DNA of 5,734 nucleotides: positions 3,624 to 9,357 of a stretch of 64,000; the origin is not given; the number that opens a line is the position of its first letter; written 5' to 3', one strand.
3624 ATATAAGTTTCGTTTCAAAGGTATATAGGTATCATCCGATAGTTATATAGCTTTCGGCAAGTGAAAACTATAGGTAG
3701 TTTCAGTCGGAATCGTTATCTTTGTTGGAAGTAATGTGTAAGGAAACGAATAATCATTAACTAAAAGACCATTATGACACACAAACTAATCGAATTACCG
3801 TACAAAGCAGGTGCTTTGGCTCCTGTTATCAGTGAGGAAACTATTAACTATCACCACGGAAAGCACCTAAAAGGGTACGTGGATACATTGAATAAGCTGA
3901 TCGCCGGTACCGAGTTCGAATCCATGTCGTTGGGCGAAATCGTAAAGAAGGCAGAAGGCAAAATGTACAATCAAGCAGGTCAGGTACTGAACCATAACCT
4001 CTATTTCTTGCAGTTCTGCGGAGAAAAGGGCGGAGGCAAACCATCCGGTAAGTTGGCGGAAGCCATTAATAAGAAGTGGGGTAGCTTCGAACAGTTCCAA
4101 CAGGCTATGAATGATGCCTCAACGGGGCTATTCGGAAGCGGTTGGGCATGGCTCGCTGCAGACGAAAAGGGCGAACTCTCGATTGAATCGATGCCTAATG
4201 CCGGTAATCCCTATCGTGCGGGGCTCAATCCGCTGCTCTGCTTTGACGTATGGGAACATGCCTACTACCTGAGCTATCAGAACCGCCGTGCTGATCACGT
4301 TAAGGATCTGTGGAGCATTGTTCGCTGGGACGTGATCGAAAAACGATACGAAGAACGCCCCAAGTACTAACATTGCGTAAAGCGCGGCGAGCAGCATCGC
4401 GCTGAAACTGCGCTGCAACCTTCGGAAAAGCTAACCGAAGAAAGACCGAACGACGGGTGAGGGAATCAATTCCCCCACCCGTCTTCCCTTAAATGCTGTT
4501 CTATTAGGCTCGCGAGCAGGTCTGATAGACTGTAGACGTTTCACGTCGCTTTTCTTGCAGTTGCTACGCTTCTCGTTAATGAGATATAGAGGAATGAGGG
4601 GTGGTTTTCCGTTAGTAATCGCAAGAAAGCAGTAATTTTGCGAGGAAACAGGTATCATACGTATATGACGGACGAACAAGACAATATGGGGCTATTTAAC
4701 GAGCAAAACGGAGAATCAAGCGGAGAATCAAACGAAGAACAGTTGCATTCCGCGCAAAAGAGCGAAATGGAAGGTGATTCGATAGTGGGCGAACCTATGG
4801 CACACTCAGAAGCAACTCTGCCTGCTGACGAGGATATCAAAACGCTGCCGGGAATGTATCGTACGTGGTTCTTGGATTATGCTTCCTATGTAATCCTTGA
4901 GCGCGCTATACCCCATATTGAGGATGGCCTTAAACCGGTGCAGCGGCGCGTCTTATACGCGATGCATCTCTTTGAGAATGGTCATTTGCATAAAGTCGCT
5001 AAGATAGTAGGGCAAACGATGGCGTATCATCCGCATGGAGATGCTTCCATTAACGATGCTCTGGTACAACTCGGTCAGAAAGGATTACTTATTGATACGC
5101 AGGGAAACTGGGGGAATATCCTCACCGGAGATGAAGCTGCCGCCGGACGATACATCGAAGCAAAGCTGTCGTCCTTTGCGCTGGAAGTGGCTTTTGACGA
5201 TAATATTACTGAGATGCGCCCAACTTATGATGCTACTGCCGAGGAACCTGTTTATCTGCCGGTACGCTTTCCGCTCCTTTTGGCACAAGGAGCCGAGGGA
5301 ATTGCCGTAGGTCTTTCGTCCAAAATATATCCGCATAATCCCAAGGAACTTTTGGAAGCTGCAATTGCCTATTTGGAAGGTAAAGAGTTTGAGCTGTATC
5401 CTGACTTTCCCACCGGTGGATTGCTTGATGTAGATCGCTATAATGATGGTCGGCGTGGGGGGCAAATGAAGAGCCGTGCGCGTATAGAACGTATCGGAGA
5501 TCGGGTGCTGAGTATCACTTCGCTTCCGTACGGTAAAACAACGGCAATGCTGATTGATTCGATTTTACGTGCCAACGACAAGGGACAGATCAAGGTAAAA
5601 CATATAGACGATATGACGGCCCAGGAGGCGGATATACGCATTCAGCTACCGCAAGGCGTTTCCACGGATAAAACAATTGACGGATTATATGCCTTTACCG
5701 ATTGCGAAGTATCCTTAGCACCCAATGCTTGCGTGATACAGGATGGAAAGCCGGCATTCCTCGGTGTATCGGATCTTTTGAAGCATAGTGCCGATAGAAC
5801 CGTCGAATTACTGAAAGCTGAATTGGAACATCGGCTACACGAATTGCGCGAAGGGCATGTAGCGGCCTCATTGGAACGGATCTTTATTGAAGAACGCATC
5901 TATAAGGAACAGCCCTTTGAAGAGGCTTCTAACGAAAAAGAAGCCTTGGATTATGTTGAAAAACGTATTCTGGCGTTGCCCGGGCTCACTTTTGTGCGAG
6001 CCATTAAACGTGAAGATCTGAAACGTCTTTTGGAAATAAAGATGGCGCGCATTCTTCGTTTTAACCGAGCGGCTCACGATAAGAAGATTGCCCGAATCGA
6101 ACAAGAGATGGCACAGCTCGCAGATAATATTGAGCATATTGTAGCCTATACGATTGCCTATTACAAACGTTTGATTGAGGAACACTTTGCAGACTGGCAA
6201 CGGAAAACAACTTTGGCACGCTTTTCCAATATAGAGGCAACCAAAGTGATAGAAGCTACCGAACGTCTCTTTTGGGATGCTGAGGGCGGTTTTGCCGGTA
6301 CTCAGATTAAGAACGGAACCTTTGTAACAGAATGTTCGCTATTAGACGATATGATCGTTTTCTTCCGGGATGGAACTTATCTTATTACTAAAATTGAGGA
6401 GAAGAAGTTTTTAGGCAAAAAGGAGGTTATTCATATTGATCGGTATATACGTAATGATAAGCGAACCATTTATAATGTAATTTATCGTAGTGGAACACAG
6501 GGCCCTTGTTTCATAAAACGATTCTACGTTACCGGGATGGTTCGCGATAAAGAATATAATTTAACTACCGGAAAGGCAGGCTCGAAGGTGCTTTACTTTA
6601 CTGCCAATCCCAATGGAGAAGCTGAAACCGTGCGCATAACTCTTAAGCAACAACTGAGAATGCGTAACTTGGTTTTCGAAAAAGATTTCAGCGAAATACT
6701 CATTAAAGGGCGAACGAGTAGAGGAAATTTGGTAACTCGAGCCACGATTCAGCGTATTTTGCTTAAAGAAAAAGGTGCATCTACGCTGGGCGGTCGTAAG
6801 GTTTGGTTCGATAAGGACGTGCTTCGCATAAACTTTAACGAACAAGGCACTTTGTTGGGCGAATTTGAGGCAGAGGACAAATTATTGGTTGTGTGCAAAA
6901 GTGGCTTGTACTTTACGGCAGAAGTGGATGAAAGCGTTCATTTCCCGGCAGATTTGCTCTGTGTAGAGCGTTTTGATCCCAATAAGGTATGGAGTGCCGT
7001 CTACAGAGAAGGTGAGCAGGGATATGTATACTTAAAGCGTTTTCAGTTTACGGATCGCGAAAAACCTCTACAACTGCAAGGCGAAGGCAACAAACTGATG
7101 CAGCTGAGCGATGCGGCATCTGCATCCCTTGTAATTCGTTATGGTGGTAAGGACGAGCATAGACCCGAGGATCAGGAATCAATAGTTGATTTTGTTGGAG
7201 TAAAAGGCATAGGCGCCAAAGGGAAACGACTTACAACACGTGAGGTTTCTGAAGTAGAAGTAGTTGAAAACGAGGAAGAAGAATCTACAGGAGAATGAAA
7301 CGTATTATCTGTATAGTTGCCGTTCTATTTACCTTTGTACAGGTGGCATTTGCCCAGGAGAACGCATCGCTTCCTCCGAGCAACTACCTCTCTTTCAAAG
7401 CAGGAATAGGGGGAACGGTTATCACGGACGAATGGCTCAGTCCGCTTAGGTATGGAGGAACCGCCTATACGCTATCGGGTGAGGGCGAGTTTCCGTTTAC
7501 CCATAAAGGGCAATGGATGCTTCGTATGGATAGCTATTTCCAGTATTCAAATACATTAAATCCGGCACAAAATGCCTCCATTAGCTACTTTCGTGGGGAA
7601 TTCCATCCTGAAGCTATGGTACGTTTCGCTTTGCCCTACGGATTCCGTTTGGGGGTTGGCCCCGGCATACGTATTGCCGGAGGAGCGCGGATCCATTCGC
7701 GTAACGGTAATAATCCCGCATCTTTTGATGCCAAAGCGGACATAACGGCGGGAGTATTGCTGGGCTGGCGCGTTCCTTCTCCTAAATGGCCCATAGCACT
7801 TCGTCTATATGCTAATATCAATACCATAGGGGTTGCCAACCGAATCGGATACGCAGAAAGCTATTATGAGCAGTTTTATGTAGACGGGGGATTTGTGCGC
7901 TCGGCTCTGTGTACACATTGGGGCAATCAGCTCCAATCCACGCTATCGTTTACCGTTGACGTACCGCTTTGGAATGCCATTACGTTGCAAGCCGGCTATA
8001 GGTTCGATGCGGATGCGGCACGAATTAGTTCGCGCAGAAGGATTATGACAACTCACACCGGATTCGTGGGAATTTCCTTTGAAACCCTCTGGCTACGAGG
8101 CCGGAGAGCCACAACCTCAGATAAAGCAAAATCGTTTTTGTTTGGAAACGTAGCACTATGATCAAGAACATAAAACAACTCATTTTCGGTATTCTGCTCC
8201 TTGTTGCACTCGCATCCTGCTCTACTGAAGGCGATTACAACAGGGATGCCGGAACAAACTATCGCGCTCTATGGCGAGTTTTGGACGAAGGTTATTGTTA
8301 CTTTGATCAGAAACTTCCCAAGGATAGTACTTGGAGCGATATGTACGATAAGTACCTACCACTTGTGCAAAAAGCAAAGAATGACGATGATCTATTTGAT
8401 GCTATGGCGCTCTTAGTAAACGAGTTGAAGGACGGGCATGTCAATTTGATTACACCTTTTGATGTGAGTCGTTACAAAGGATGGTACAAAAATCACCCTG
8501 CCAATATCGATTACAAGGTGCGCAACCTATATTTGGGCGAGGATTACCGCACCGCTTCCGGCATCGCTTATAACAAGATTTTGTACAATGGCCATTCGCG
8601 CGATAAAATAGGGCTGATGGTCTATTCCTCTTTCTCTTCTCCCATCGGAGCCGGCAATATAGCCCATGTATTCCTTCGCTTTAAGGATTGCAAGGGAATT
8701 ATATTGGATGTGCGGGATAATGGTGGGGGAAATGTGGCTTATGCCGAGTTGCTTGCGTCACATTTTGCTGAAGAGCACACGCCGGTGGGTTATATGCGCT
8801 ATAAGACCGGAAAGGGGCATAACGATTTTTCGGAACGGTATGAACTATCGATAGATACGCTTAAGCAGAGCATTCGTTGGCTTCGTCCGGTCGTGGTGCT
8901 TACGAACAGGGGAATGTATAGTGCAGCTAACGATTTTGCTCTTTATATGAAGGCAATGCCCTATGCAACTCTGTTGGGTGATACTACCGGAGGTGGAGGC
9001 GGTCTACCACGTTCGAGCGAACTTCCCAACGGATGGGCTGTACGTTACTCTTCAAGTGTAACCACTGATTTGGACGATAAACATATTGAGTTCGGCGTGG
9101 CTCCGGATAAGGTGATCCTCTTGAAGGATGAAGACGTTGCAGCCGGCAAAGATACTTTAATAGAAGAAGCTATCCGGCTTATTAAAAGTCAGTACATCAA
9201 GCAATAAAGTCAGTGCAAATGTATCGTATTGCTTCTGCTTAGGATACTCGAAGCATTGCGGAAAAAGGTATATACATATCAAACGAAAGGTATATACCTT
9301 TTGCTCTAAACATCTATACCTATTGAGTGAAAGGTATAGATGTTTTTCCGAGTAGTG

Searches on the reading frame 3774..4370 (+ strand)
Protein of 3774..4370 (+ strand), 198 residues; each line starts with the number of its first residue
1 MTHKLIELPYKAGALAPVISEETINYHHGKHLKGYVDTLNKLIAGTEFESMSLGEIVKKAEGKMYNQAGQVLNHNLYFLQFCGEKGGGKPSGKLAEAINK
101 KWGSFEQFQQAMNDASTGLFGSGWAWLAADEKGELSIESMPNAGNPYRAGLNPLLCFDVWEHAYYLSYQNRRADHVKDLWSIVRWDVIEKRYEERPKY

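Call 47: search_solved_structures(query=window:3774-4370:+, max_evalue=1e-20, show_alignments=1)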
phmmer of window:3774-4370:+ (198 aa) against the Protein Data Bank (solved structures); distinct sequences matched with E-value up to 1e-20: 154 (the best 60 are shown).
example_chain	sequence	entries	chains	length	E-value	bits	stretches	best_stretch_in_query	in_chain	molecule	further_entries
1ues_A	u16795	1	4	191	3.9e-90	304.5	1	1-192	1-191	superoxide dismutase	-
1qnn_A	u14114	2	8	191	8.1e-90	303.5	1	1-192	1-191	SUPEROXIDE DISMUTASE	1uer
8avl_A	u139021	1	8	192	4.6e-75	255.3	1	4-191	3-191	Superoxide dismutase [Fe]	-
8avm_A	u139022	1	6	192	2.8e-74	252.7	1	4-191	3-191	Superoxide dismutase [Fe]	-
9twc_A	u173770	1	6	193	1.3e-62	214.6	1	1-192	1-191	Superoxide dismutase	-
3tqj_A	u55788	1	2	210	3.7e-59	203.3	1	2-194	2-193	Superoxide dismutase [Fe]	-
4l2a_A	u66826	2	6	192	1.2e-55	191.8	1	5-188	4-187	Superoxide dismutase [Fe]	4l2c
1isa_A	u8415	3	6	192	2.2e-55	191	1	5-191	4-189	IRON(II) SUPEROXIDE DISMUTASE | IRON(III) SUPEROXIDE DISMUTASE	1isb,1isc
4l2b_A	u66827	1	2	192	2.5e-55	190.8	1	5-188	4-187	Superoxide dismutase [Fe]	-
3lio_A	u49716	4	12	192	5.8e-55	189.6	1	5-188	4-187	iron superoxide dismutase | Superoxide dismutase [Fe]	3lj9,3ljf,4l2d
2bkb_A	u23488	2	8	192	6.1e-55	189.6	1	5-191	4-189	SUPEROXIDE DISMUTASE [FE]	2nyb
2cw2_A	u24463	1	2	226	7.8e-55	189.2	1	7-189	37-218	superoxide dismutase 1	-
1za5_A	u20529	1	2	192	1.2e-54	188.6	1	5-191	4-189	Superoxide dismutase [Fe]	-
1dt0_A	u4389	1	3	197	3e-53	184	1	5-194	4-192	SUPEROXIDE DISMUTASE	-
3sdp_A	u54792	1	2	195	6.9e-51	176.3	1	5-189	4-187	IRON SUPEROXIDE DISMUTASE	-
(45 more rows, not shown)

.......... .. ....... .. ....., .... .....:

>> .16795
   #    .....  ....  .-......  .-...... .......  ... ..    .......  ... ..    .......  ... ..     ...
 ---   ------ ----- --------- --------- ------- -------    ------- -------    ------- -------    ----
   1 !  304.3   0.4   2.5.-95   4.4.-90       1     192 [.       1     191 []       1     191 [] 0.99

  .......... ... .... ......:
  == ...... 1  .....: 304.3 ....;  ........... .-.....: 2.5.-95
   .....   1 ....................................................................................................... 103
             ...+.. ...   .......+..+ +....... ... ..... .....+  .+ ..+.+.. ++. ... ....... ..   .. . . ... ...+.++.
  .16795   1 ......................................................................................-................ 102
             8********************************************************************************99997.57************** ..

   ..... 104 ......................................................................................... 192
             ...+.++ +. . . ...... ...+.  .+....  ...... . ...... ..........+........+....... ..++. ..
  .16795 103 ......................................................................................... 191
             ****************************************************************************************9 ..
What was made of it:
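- Closest known: BrickBuilt MITE of Porphyromonas gingivalis. Same: The host is a relative: the window's SOD best matches the PDB entries 1UES/1QNN, which I recall to be the P. gingivalis enzyme (call 47).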

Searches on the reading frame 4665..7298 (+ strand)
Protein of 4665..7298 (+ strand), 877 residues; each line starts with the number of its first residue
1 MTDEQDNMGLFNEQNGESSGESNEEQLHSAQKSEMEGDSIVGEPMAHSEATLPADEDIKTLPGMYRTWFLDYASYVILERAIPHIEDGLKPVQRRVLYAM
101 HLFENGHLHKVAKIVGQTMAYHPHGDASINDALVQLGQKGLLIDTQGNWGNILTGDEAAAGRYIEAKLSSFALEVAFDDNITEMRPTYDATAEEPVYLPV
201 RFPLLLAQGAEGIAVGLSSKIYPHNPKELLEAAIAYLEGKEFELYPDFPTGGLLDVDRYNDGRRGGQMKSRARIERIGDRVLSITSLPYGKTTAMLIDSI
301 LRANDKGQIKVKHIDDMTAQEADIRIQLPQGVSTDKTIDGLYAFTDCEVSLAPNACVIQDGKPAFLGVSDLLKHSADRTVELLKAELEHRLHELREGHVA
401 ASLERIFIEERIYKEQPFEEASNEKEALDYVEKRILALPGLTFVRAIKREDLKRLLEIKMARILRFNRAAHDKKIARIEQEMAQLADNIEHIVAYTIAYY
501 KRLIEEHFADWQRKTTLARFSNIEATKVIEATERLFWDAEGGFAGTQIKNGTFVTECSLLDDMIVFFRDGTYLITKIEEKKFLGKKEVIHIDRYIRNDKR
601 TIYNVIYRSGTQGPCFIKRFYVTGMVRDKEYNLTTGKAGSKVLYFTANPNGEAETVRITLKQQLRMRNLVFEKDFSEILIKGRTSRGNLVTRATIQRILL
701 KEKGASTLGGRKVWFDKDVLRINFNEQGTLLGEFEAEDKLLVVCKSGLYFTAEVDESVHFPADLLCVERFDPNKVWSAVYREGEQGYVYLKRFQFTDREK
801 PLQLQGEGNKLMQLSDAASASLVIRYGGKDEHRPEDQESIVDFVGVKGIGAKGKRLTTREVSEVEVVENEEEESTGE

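Call 62: search_protein_families(library=pfam, proteins=[window:4665-7298:+], max_evalue=0.0001)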
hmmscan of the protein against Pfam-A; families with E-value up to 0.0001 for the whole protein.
window:4665-7298:+ (877 aa): 1 family
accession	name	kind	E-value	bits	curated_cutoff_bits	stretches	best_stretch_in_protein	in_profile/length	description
PF00521.26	DNA_topoisoIV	-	5.2e-100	335.7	31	1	80-491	1-419/432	DNA gyrase/topoisomerase IV, subunit A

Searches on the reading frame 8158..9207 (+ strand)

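Call 62: search_protein_families(library=pfam, proteins=[window:8158-9207:+], max_evalue=0.0001)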
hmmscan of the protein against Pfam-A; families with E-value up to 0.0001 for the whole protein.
window:8158-9207:+ (349 aa): 2 families
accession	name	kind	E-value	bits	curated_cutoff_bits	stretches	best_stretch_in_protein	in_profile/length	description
PF03572.23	Peptidase_S41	-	2.9e-31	108.7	24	1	150-318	1-163/165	Peptidase family S41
PF14684.11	Tricorn_C1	-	1.9e-09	37.7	24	1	33-86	7-57/59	Tricorn protease C1 domain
